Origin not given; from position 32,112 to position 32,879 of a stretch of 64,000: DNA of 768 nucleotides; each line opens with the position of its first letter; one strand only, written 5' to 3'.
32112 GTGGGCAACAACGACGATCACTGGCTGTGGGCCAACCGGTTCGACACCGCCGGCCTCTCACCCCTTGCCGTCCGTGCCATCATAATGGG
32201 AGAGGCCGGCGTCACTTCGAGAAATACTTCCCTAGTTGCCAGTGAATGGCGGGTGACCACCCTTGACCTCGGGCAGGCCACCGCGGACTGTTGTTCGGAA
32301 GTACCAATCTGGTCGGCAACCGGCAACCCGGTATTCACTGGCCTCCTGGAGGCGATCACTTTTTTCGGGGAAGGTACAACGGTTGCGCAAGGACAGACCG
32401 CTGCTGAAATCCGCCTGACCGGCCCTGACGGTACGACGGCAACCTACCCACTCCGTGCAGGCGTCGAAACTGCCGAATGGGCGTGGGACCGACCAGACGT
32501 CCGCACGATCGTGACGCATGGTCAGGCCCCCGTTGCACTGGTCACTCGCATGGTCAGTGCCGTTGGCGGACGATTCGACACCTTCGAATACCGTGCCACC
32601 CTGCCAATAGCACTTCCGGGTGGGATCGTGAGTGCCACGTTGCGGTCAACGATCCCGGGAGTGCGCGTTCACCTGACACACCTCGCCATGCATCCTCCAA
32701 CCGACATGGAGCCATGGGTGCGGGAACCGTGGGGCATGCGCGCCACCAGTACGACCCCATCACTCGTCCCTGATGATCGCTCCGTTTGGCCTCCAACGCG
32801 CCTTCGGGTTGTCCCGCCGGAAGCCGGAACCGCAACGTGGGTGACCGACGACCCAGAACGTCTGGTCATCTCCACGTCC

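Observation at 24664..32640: Conserved '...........' module shared by three of the giant membrane proteins at different positions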

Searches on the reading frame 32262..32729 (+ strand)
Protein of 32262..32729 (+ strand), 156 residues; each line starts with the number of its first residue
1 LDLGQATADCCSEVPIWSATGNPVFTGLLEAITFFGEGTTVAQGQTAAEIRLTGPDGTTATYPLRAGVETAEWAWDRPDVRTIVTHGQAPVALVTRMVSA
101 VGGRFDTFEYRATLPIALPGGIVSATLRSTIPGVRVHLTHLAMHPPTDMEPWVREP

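Call 46: search_protein_families(library=ncbifam, proteins=[window:32262-32729:+], max_evalue=1)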
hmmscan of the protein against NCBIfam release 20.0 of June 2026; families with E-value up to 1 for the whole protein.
seq(156 aa): 0 families

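Call 48: predict_structure(alignment_id=A6)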
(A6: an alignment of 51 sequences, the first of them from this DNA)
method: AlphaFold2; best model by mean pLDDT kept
length: 156 residues; sequences in the alignment: 51
mean_pLDDT: 93.9   pTM: 0.86
mean pLDDT of the five models: 93.9, 93.6, 93.3, 93.1, 92.7
residues with pLDDT >= 90: 131; 70-90: 18; 50-70: 7; < 50: 0
segments of 3 or more residues with pLDDT < 50: none
pLDDT, mean of each block of 10 residues (from residue 1): 87 93 94 98 98 97 98 97 98 96 95 94 97 97 86 63
secondary structure, 60 per line:
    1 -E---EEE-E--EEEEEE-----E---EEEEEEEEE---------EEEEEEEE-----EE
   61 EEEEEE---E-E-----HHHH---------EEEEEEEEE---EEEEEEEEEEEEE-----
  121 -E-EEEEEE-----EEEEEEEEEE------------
elements in order: E6-8 E13-18 E28-36 E46-53 E59-66 H78-81 E91-99 E103-115 E124-129 E135-144

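Call 50: fold_search(model_id=the predicted structure, library=pdb)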
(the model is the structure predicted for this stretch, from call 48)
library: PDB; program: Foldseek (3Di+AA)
matches with E <= 10: 1295; with E <= 0.001: 0
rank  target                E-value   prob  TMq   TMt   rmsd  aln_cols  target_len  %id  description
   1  7vrn_C                1.5e-03  0.60  0.23  0.11  19.2       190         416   15  Structure of infectious bursal disease virus Gt strain (released 2022-03-30)
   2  4knc_A                4.1e-03  1.00  0.44  0.20   5.6       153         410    7  Structural and functional characterization of Pseudomonas aeruginosa AlgX (released 2013-06-26)
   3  7ula_A                4.9e-03  1.00  0.39  0.17   7.4       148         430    9  Structure of the Pseudomonas putida AlgKX modification and secretion complex (released 2022-12-14)
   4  1xe0_D                5.1e-03  0.99  0.32  0.44   7.9       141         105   11  The structure and function of Xenopus NO38-core, a histone binding chaperone in the nucleolus (released 2004-12-21)
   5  5ehd_h                8.7e-03  0.97  0.30  0.40   9.6       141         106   11  Crystal structure of human nucleophosmin-core in complex with cytochrome c (released 2016-11-09)
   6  2zey_A                1.0e-02  0.97  0.33  0.35   6.7       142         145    8  Family 16 carbohydrate binding module (released 2008-03-04)
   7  1uxz_A                1.0e-02  0.72  0.27  0.30   9.2       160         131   11  Carbohydrate binding module (CBM6cm-2) from Cellvibrio mixtus lichenase 5A (released 2004-03-11)
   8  4jgy_A                1.0e-02  0.25  0.20  0.15  19.4       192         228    9  Crystal structure of human coxsackievirus A16 uncoating intermediate (space group P4232) (released 2013-06-05)
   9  5ehd_J                1.1e-02  0.99  0.32  0.44   8.6       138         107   10  Crystal structure of human nucleophosmin-core in complex with cytochrome c (released 2016-11-09)
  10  7nul_1                1.3e-02  0.72  0.28  0.28  13.7       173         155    9  Rhinovirus-14 ICAM-1 activated particle at pH 6.2 (released 2021-05-19)
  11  5tsk                  1.3e-02  0.23  0.20  0.15  19.4       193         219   10  Molecular Dynamics Flexible Fitting Model of Coxsackievirus A16 empty Procapsid VP1 Subunit (released 2017-02-01)
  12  1uy0_A                1.3e-02  0.69  0.27  0.31   9.1       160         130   10  Carbohydrate binding module (CBM6cm-2) from Cellvibrio mixtus lichenase 5A in complex with glc-1,3-glc-1,4-glc-1,3-glc (released 2004-03-11)
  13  4n8m_A                1.4e-02  0.99  0.34  0.45   8.7       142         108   10  Structural polymorphism in the N-terminal oligomerization domain of NPM1 (released 2014-03-12)
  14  1xe0_F                1.5e-02  0.97  0.32  0.42   7.8       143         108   13  The structure and function of Xenopus NO38-core, a histone binding chaperone in the nucleolus (released 2004-12-21)
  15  2zez_C                1.5e-02  0.94  0.33  0.35   6.1       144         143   10  Family 16 Carbohydrate Binding Module-2 (released 2008-03-25)
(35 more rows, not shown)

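Call 74: fold_search(model_id=the predicted structure, library=viral)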
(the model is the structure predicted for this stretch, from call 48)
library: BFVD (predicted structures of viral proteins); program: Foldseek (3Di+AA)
matches with E <= 10: 1415; with E <= 0.001: 1
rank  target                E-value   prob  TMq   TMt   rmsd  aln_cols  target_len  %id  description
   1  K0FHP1                9.7e-04  1.00  0.41  0.15   7.1       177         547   15  Structural polyprotein (Fragment) [Avian infectious bursal disease virus]
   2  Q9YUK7                1.3e-03  1.00  0.40  0.42   7.7       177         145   15  Structural polyprotein (Fragment) [Avian infectious bursal disease virus]
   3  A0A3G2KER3            2.8e-03  1.00  0.39  0.22   5.3       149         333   13  Lysin A [Arthrobacter phage Constance]
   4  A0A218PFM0            2.8e-03  0.91  0.29  0.28   8.4       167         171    8  ORF093 [Red sea bream iridovirus]
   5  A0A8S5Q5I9            3.6e-03  1.00  0.43  0.07   6.3       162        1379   13  Tail protein [Siphoviridae sp. ctxrg1]
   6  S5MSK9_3              4.0e-03  0.98  0.33  0.06   7.9       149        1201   14  Tail fiber protein [Bacillus phage JL]
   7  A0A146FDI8            4.3e-03  0.80  0.27  0.12  11.8       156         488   18  Putative minor coat protein [Grapevine leafroll-associated virus 13]
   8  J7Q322                4.3e-03  0.77  0.26  0.23  16.1       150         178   11  Uncharacterized protein [Alphaspiravirus yamagawaense]
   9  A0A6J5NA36            4.7e-03  0.99  0.32  0.40   8.7       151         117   10  Uncharacterized protein [uncultured Caudovirales phage]
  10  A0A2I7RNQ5            5.0e-03  0.99  0.34  0.39   9.1       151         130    9  (no name in the UniProt tables at hand)
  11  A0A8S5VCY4            5.3e-03  1.00  0.44  0.12   5.2       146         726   12  Hyaluronidase [Siphoviridae sp. ctDXu9]
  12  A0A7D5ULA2            5.5e-03  0.93  0.31  0.14   7.9       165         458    8  Uncharacterized protein [Scale drop disease virus]
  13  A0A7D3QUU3            5.8e-03  0.98  0.36  0.19   8.7       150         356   11  Collagen-like protein [Fadolivirus FV1/VV64]
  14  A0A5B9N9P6            5.8e-03  0.94  0.30  0.11   9.5       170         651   12  (no name in the UniProt tables at hand)
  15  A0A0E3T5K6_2          6.2e-03  1.00  0.40  0.09   5.8       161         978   13  Tail fiber [Bacillus phage Stills]
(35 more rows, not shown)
